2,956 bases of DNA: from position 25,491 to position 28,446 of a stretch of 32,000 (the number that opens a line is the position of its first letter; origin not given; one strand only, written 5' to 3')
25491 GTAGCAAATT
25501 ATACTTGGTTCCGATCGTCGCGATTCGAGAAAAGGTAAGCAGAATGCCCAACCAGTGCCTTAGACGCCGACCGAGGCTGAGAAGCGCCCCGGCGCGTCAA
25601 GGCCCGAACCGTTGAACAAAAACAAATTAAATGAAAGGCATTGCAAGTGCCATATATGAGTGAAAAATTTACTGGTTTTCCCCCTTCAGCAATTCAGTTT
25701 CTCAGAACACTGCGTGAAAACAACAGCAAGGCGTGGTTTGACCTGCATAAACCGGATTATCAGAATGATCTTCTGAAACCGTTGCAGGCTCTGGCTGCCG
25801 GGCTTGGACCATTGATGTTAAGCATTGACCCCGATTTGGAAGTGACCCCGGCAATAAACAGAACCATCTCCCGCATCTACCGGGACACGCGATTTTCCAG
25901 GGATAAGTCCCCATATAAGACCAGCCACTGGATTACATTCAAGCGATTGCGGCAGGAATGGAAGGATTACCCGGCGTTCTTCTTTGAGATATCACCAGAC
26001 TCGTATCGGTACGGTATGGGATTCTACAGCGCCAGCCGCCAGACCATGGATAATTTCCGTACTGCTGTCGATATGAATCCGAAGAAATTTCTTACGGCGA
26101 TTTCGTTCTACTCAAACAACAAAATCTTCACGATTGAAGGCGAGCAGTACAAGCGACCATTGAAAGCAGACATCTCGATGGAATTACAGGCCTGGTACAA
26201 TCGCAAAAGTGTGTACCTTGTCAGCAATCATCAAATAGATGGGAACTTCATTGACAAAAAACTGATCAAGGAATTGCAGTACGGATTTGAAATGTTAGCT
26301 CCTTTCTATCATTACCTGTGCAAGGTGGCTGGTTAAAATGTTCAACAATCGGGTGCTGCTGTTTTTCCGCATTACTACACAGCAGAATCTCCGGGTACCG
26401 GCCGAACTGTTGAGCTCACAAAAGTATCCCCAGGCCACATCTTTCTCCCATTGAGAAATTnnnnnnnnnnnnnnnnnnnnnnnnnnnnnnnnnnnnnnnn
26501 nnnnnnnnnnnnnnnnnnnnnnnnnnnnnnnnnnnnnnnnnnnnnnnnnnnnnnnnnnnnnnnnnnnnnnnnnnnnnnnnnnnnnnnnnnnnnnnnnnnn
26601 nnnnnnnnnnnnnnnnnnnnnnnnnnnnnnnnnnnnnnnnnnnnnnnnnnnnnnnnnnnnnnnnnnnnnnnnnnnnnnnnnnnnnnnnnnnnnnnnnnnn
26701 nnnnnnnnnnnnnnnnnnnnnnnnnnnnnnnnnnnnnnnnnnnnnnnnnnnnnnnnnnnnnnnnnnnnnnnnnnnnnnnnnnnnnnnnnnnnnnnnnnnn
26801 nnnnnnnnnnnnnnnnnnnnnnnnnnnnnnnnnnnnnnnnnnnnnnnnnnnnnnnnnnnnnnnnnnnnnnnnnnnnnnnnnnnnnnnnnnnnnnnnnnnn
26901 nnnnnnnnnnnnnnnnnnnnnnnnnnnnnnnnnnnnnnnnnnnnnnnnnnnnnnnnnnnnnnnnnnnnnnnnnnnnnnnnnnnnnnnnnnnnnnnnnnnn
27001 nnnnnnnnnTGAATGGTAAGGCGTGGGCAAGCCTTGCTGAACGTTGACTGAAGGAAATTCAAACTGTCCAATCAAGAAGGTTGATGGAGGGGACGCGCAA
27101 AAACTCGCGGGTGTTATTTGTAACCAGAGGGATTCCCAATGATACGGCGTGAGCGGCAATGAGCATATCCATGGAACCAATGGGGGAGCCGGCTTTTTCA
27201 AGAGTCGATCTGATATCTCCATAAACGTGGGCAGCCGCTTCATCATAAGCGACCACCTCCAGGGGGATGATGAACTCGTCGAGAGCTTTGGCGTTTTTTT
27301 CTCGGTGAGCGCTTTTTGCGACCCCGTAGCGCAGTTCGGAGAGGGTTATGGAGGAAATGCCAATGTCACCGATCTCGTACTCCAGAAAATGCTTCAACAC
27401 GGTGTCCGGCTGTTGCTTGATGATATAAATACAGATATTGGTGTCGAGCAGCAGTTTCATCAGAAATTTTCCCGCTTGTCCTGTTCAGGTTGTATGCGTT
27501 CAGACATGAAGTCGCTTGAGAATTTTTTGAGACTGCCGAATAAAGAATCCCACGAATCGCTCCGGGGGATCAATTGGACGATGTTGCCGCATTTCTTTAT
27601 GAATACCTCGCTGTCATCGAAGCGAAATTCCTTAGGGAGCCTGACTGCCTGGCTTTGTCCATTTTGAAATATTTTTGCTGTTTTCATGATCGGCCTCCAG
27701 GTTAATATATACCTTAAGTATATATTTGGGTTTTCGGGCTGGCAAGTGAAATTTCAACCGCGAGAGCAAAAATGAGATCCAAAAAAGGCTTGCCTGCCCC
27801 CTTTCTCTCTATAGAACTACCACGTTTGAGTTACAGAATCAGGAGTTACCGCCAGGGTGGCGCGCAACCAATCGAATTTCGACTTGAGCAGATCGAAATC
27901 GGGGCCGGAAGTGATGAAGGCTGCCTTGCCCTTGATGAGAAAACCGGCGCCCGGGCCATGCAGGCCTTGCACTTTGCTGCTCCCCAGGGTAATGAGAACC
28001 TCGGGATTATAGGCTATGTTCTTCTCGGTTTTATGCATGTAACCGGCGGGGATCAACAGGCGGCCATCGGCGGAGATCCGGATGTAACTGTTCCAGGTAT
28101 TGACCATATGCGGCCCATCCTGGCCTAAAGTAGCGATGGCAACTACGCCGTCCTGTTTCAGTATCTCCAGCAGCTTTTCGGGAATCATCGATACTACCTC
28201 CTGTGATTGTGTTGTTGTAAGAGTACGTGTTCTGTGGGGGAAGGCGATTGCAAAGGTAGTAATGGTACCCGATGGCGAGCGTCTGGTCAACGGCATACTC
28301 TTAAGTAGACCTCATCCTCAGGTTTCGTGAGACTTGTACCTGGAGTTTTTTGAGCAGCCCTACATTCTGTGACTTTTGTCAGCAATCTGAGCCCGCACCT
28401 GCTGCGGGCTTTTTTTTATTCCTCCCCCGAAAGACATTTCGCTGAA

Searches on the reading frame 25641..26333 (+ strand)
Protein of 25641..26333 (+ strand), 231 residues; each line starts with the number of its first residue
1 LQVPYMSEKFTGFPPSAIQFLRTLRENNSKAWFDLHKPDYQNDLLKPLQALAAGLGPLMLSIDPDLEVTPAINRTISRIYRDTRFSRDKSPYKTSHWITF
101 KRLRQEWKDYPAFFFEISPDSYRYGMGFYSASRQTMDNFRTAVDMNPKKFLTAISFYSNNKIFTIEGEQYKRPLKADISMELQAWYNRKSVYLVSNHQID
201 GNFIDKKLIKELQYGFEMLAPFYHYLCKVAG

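Call 54: search_protein_families(library=pfam, proteins=[window:25641-26333:+], max_evalue=0.001)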
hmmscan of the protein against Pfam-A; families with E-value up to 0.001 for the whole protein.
window:25641-26333:+ (231 aa): 1 family
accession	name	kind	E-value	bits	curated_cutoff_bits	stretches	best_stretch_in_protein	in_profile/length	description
PF09365.15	DUF2461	-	1.7e-57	195.2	22.8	1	17-225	2-208/208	Conserved hypothetical protein (DUF2461)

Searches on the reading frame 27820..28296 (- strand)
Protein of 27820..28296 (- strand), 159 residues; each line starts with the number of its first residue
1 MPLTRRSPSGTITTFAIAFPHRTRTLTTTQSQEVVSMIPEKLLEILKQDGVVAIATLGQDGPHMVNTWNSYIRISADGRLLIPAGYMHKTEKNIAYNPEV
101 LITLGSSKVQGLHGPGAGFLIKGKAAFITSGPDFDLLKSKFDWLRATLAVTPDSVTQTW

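Call 54: search_protein_families(library=pfam, proteins=[window:27820-28296:-], max_evalue=0.001)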
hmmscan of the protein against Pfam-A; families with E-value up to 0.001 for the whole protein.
window:27820-28296:- (159 aa): 1 family
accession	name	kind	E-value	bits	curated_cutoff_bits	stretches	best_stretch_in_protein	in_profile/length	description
PF01243.27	PNPOx_N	-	9.8e-12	45.8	28.1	1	38-137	1-85/120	Pyridoxamine 5'-phosphate oxidase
